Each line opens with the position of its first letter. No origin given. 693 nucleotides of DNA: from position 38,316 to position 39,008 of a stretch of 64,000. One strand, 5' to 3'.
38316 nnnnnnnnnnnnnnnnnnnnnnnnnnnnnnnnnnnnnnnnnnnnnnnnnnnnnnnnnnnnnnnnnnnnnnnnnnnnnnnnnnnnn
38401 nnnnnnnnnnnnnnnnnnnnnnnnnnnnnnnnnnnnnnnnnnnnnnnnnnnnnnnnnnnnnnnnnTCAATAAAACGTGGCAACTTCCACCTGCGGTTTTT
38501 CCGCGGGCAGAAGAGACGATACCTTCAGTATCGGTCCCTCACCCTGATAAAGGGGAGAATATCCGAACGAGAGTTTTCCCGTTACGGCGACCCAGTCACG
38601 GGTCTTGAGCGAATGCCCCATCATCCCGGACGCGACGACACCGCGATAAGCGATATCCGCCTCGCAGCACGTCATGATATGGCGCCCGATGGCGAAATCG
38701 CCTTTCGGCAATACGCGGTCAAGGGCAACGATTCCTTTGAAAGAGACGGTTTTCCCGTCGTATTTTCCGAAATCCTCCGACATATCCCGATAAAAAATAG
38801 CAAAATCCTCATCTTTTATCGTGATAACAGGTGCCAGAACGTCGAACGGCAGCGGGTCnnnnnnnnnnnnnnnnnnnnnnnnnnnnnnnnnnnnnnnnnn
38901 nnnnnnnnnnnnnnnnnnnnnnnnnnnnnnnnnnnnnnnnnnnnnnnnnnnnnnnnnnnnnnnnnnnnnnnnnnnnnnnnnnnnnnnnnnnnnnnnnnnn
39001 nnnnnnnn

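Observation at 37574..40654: Three-gene operon: His-rich CobW GTPase, degenerate CobW fused to a CCxxD domain, and an AraC regulator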

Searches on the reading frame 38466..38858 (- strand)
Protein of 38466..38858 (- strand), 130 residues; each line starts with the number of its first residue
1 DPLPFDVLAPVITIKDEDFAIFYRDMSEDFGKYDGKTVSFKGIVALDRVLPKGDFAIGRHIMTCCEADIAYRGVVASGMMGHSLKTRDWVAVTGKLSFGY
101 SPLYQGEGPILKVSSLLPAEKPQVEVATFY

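Call 44: search_dna_similar(query=window:38466-38858:-, collection=plasmids, mode=protein, max_evalue=0.001, max_rows=25)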
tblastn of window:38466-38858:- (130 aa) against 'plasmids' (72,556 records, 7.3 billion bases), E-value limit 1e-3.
Records with a match: 28; places in all: 38; records where one place covers at least 80% of the query: 19.
Best place of each record, by identity: <60% 28.
By first word of the organism name: Priestia 15; Clostridium 9; Subdoligranulum 1; Vescimonas 1; Bacillus 1; Brevibacillus 1.
By predicted mobility (MOB-suite, as given by PLSDB): non-mobilizable 27; mobilizable 1.
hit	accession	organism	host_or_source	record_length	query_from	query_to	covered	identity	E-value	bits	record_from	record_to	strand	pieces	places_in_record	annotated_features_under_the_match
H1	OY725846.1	Subdoligranulum variabile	-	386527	1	129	99%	44.2%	5e-28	114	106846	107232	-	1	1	none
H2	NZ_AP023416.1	Vescimonas fastidiosa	Homo sapiens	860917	1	129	99%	32.6%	1e-18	87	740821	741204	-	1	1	GTP-binding protein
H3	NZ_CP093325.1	Bacillus sp. N5-665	whole organism,peat soil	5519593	12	123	86%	30.4%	4e-7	54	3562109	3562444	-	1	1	none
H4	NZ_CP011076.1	Brevibacillus laterosporus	Oryza sativa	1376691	10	129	92%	27.6%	6e-4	45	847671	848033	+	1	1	none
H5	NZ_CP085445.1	Priestia megaterium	single cell,soil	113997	12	122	85%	29.7%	2e-6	52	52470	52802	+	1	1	TIGR03943 family protein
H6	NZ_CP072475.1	Priestia aryabhattai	mixed culture,soil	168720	12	122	85%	29.7%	2e-6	52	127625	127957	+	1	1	TIGR03943 family protein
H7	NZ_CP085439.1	Priestia megaterium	single cell,soil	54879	11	122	86%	29.5%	9e-7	53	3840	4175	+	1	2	none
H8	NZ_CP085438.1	Priestia megaterium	single cell,soil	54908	11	122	86%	29.5%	9e-7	53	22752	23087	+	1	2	none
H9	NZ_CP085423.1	Priestia megaterium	single cell,soil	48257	11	122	86%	29.5%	1e-6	53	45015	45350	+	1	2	TIGR03943 family protein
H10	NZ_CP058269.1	Priestia megaterium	cell culture,potash salt dump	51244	11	122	86%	29.5%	1e-6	53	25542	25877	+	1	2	TIGR03943 family protein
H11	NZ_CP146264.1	Priestia megaterium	Nicotiana tabacum L.,Cell ...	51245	11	122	86%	29.5%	1e-6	53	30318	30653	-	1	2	TIGR03943 family protein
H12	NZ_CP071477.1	Priestia megaterium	whole organism,Hypersaline environment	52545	11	122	86%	29.5%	1e-6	53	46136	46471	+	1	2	TIGR03943 family protein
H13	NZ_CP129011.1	Priestia aryabhattai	mixed culture,sea water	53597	11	122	86%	29.5%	1e-6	53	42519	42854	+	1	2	TIGR03943 family protein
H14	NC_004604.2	Priestia megaterium QM B1551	-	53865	11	122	86%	29.5%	1e-6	53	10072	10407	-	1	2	TIGR03943 family protein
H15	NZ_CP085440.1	Priestia megaterium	single cell,soil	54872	11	122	86%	29.5%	1e-6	53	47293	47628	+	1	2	TIGR03943 family protein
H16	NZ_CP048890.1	Priestia megaterium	culture,agricultural soil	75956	11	122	86%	29.5%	1e-6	53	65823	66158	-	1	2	TIGR03943 family protein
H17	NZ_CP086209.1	Priestia sp. J2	single cell,Peanut field soil,Peanut ...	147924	7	122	89%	24.8%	1e-5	50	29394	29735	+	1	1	TIGR03943 family protein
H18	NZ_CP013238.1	Clostridium butyricum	Microbial isolate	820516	5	103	76%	26.2%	6e-5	48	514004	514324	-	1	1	TIGR03943 family protein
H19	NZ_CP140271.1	Priestia megaterium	Single cell,ginseng rhizosphere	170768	12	122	85%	23.2%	2e-4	47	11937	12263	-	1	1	TIGR03943 family protein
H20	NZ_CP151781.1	Priestia megaterium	whole organism,soil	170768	12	122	85%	23.2%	2e-4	47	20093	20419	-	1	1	TIGR03943 family protein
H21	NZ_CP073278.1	Clostridium butyricum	Homo sapiens,cell culture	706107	5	103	76%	25.2%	1e-4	47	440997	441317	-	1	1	TIGR03943 family protein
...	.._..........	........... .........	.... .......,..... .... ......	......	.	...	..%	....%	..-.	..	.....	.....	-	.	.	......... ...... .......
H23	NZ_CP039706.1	Clostridium butyricum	Homo sapiens,isolation from The first ...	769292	5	103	76%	25.2%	1e-4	47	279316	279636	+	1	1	TIGR03943 family protein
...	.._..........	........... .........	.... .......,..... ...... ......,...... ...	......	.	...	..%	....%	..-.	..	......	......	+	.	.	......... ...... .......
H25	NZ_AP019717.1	Clostridium butyricum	-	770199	5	103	76%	25.2%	1e-4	47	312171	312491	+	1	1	TIGR03943 family protein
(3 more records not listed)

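Call 45: get_annotated_region(hit=H2, flank=7000)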
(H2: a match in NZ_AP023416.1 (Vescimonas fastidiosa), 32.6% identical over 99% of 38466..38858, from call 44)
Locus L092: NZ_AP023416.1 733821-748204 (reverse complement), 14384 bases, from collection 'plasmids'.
description: Vescimonas fastidiosa strain MM35 plasmid pMM35_01
organism: Vescimonas fastidiosa (NCBI taxid 2714353)
taxonomy: Bacteria; Bacillota; Clostridia; Eubacteriales; Oscillospiraceae; Vescimonas; Vescimonas fastidiosa
host: -; source: Homo sapiens; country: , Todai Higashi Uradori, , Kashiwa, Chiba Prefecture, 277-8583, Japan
typing (MOB-suite, as given by PLSDB): non-mobilizable
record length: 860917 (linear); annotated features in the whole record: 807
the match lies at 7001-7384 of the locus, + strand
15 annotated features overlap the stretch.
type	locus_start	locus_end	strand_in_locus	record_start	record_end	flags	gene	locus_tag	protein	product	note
CDS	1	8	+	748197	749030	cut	-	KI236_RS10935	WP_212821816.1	hypothetical protein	-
CDS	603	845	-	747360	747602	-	secG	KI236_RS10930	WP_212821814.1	preprotein translocase subunit SecG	GO:0043952 - protein transport by the Sec complex [Evidence IEA]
CDS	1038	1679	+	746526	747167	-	lexA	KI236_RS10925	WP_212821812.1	transcriptional repressor LexA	GO:0006282 - regulation of DNA repair [Evidence IEA]; GO:0006355 - regulation of DNA-templated transcription [Evidence ...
CDS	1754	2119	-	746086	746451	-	-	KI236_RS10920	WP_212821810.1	YbaB/EbfC family nucleoid-associated protein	GO:0008150 - biological_process [Evidence IEA]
CDS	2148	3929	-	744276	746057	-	dnaX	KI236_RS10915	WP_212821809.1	DNA polymerase III subunit gamma/tau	GO:0006260 - DNA replication [Evidence IEA]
CDS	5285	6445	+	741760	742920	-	-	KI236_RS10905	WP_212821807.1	CobW family GTP-binding protein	-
CDS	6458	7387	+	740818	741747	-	-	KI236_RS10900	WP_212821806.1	GTP-binding protein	-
CDS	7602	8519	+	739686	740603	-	-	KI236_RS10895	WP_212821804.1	DUF4340 domain-containing protein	-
CDS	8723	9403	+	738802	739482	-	-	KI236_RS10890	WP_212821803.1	response regulator transcription factor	GO:0000160 - phosphorelay signal transduction system [Evidence IEA]; GO:0006355 - regulation of DNA-templated ...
CDS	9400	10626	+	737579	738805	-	-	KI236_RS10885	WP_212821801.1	HAMP domain-containing sensor histidine kinase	GO:0007165 - signal transduction [Evidence IEA]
CDS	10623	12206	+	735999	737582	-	-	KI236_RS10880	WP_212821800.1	D-aminoacylase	-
CDS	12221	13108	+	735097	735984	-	-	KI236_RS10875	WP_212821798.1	MBL fold metallo-hydrolase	-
CDS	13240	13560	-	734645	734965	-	trxA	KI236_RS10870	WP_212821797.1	thioredoxin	-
CDS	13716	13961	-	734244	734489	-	-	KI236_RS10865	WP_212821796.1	ferredoxin-thioredoxin reductase catalytic domain-containing protein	-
CDS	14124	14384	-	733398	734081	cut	rnc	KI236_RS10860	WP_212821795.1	ribonuclease III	GO:0006396 - RNA processing [Evidence IEA]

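Call 46: get_annotated_region(hit=H14, flank=6000)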
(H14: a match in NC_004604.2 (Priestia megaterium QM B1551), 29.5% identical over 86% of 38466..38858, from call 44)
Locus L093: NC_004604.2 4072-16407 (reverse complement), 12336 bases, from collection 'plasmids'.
description: Priestia megaterium QM B1551 plasmid pBM400, complete sequence
organism: Priestia megaterium QM B1551 (NCBI taxid 545693)
taxonomy: Bacteria; Bacillota; Bacilli; Bacillales; Bacillaceae; Priestia; Priestia megaterium; Priestia megaterium QM B1551
host: -; source: -; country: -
typing (MOB-suite, as given by PLSDB): non-mobilizable; replicon rep_cluster_385
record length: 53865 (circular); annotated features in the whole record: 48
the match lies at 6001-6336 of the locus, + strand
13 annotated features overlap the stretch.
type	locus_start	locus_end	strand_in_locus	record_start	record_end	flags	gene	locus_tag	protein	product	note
CDS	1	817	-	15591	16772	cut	-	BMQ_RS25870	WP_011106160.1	IS256-like element ISBame1 family transposase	GO:0006313 - DNA transposition [Evidence IEA]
CDS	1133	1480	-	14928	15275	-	-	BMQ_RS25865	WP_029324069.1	EamA family transporter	-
CDS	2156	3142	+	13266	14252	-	-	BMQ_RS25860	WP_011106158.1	permease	-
CDS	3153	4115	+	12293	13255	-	-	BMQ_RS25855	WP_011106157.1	TIGR03943 family protein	-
CDS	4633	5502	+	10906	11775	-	-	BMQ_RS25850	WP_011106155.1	permease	-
CDS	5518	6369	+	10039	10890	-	-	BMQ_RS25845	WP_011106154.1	TIGR03943 family protein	-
CDS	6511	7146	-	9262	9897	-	-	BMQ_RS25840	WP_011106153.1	YcnI family protein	-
CDS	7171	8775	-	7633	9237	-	-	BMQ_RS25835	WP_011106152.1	copper resistance protein CopC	-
CDS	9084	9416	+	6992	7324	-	-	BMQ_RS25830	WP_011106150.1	hypothetical protein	-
CDS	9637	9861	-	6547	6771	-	-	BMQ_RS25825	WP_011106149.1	helix-turn-helix transcriptional regulator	-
CDS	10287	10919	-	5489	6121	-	-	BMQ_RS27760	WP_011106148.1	hypothetical protein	-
CDS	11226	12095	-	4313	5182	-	-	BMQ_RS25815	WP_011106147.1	hypothetical protein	-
CDS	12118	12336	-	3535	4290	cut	-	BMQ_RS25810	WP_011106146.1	hypothetical protein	-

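Call 47: get_annotated_region(hit=H18, flank=6000)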
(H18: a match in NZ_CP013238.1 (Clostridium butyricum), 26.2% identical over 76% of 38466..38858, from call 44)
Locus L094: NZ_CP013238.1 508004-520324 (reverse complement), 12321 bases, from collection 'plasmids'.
description: Clostridium butyricum strain CDC_51208 plasmid pNPD4_2, complete sequence
organism: Clostridium butyricum (NCBI taxid 1492)
taxonomy: Bacteria; Bacillota; Clostridia; Eubacteriales; Clostridiaceae; Clostridium; Clostridium butyricum
host: -; source: Microbial isolate; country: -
typing (MOB-suite, as given by PLSDB): non-mobilizable
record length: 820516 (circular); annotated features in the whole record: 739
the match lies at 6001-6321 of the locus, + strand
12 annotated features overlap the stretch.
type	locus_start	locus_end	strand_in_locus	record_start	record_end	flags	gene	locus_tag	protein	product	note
CDS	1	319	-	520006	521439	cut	-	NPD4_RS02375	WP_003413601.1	sucrose-specific PTS transporter subunit IIBC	GO:0009401 - phosphoenolpyruvate-dependent sugar phosphotransferase system [Evidence IEA]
CDS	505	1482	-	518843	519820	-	-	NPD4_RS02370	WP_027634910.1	LacI family DNA-binding transcriptional regulator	-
CDS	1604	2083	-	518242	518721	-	-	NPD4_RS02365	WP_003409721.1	S-ribosylhomocysteine lyase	GO:0009372 - quorum sensing [Evidence IEA]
CDS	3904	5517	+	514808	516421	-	-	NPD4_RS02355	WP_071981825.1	permease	-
CDS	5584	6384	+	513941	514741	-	-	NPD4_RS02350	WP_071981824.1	TIGR03943 family protein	-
CDS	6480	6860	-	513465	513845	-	-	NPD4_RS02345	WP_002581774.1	desulfoferrodoxin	GO:0019430 - removal of superoxide radicals [Evidence IEA]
CDS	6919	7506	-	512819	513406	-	rbr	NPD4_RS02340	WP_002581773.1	rubrerythrin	-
CDS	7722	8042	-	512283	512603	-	sugE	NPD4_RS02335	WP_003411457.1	quaternary ammonium compound efflux SMR transporter SugE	-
CDS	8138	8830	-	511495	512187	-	-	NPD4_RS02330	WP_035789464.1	radical SAM protein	-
CDS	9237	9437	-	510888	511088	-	-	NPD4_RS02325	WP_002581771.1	alpha/beta-type small acid-soluble spore protein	-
CDS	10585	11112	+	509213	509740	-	-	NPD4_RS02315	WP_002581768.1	phosphatase PAP2 family protein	-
CDS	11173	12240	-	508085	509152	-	-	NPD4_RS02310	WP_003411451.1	FUSC family protein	GO:0055085 - transmembrane transport [Evidence IEA]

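Call 57: predict_structure(alignment_id=A4)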
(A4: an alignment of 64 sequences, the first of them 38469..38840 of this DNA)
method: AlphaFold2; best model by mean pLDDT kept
length: 124 residues; sequences in the alignment: 64
mean_pLDDT: 94.6   pTM: 0.86
mean pLDDT of the five models: 94.6, 94.5, 94.4, 94.3, 92.1
residues with pLDDT >= 90: 109; 70-90: 13; 50-70: 1; < 50: 1
segments of 3 or more residues with pLDDT < 50: none
pLDDT, mean of each block of 10 residues (from residue 1): 86 97 97 98 96 92 95 89 98 97 97 97 88
secondary structure, 60 per line:
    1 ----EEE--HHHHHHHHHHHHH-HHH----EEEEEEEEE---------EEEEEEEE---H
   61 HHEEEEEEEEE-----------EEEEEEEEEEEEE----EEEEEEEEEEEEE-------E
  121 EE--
elements in order: E5-7 H10-22 E31-39 E49-56 E63-71 E83-95 E100-112 E120-122

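Call 59: fold_search(model_id=the predicted structure, library=pdb)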
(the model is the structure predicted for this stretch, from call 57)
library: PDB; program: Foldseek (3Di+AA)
matches with E <= 10: 1086; with E <= 0.001: 6
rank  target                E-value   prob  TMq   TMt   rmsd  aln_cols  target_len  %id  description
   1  8d0b_C                2.3e-04  1.00  0.57  0.58   4.1       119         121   14  Human CST-DNA polymerase alpha/primase preinitiation complex bound to 4xTEL-foldback template (released 2022-06-22)
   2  4joi_C                2.9e-04  1.00  0.58  0.61   4.2       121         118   14  Crystal structure of the human telomeric Stn1-Ten1 complex (released 2013-05-29)
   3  1n9w_A                7.4e-04  1.00  0.41  0.17   6.7       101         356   16  Crystal structure of the non-discriminating and archaeal-type aspartyl-tRNA synthetase from Thermus thermophilus (released 2003-04-08)
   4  8soj_C                7.8e-04  1.00  0.58  0.60   3.6       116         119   13  Cryo-EM structure of human CST bound to POT1(ESDL)/TPP1 in the absence of telomeric ssDNA (released 2023-06-07)
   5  6w6w_D                8.8e-04  1.00  0.58  0.61   4.0       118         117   13  Cryo-EM structure of CST bound to telomeric single-stranded DNA (released 2020-06-03)
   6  2z6k_B                9.9e-04  1.00  0.36  0.36   5.7        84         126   15  Crystal structure of full-length human RPA14/32 heterodimer (released 2007-12-04)
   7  9sh9_A                1.0e-03  1.00  0.44  0.15   5.2       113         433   14  Thermus thermophilus asparaginyl-tRNA synthetase dimer with bound ATP (released 2025-09-17)
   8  8b9d_2                1.0e-03  1.00  0.46  0.12   9.4       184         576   11  Human replisome bound by Pol Alpha (released 2023-08-09)
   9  5xix_D                1.6e-03  1.00  0.43  0.15   7.5       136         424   15  The canonical domain of human asparaginyl-tRNA synthetase (released 2018-05-02)
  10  2pi2_E                1.7e-03  1.00  0.48  0.50   6.1       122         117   13  Full-length Replication protein A subunits RPA14 and RPA32 (released 2007-10-16)
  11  4ywk_B                1.9e-03  1.00  0.52  0.36   5.1       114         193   17  Pyrococcus furiosus MCM N-terminal domain with Zinc-binding subdomain B deleted (released 2015-09-23)
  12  2pi2_F                1.9e-03  1.00  0.48  0.49   6.1       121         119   13  Full-length Replication protein A subunits RPA14 and RPA32 (released 2007-10-16)
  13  1n9w_B                2.0e-03  1.00  0.44  0.17   6.7       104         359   17  Crystal structure of the non-discriminating and archaeal-type aspartyl-tRNA synthetase from Thermus thermophilus (released 2003-04-08)
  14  9sh8                  2.1e-03  1.00  0.47  0.15   5.2       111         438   15  Thermus thermophilus asparaginyl-tRNA synthetase with bound sulphamoyl-analogue of asparaginyl-adenylate (AsnAMS) (released 2025-09-17)
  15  8tc7_B                2.1e-03  1.00  0.45  0.16   5.9       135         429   15  Human asparaginyl-tRNA synthetase, apo form (released 2024-02-07)
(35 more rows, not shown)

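Call 70: search_protein_families(library=pfam, proteins=[L094:3904-5517:+, L094:5584-6384:+, L093:4633-5502:+, L093:5518-6369:+], max_evalue=0.01)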
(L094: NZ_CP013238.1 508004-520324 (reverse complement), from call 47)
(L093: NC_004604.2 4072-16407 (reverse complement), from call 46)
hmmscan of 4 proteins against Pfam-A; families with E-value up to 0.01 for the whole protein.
L094:3904-5517:+ (537 aa): 2 families
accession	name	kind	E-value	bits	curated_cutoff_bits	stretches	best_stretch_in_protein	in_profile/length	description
PF03773.19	ArsP_1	-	4.4e-59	200.5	32.3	1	239-530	2-288/294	Predicted permease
PF02492.25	cobW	-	7.9e-14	52.1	20.7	1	7-179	4-179/180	CobW/HypB/UreG, nucleotide-binding domain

L094:5584-6384:+ (266 aa): 3 families
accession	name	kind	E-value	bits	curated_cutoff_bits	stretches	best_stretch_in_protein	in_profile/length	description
PF21537.2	DUF1980_C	-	7.5e-32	110.4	25.9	1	129-265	6-141/141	DUF1980 C-terminal domain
PF09323.15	DUF1980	-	0.00015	22.6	25.9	1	11-95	2-102/110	DUF1980 N-terminal domain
PF12869.13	tRNA_anti-like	-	0.0032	17.5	23.5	1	73-236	6-134/146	tRNA_anti-like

L093:4633-5502:+ (289 aa): 3 families
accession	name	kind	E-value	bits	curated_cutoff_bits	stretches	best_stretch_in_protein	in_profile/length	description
PF03773.19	ArsP_1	-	7.2e-75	252.3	32.3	1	5-287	2-292/294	Predicted permease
PF16038.10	TMIE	-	0.0037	17.5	27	0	114-167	12-63/85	TMIE protein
PF05628.17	Borrelia_P13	-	0.0071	16.8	25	0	172-255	42-123/138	Borrelia membrane protein P13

L093:5518-6369:+ (283 aa): 2 families
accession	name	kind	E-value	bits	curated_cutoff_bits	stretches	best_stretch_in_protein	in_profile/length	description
PF21537.2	DUF1980_C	-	5.5e-54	182.1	25.9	1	141-280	2-141/141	DUF1980 C-terminal domain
PF09323.15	DUF1980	-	7.4e-33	113.7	25.9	1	2-117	1-110/110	DUF1980 N-terminal domain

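Call 73: find_homologous_proteins(query=L094:3904-4500:+, max_evalue=0.00001)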
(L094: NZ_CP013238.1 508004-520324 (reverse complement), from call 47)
Query L094:3904-4500:+ (199 aa): 8 proteins with E <= 0.00001 among 233 candidates.
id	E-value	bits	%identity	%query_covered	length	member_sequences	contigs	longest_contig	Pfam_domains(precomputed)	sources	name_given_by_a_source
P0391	2.9e-114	397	98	100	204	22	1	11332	PF02492.26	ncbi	ncbi:GTP-binding protein, partial [Clostridium butyricum]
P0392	1.6e-103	362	90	100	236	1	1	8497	PF02492.26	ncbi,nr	ncbi:MAG: uncharacterized protein PWP67_2241 [Clostridium butyricum]|nr:uncharacterized protein [Clo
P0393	1.7e-103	362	90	100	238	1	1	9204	PF02492.26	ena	-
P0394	3.7e-62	227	60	99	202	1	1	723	PF02492.26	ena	-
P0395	1.7e-48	183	53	91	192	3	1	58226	PF02492.26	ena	-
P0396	2.7e-43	166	57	74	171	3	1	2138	PF02492.26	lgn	-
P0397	1.4e-37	147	51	79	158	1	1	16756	PF02492.26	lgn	-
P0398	5.8e-18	83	53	50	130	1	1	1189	PF02492.26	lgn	-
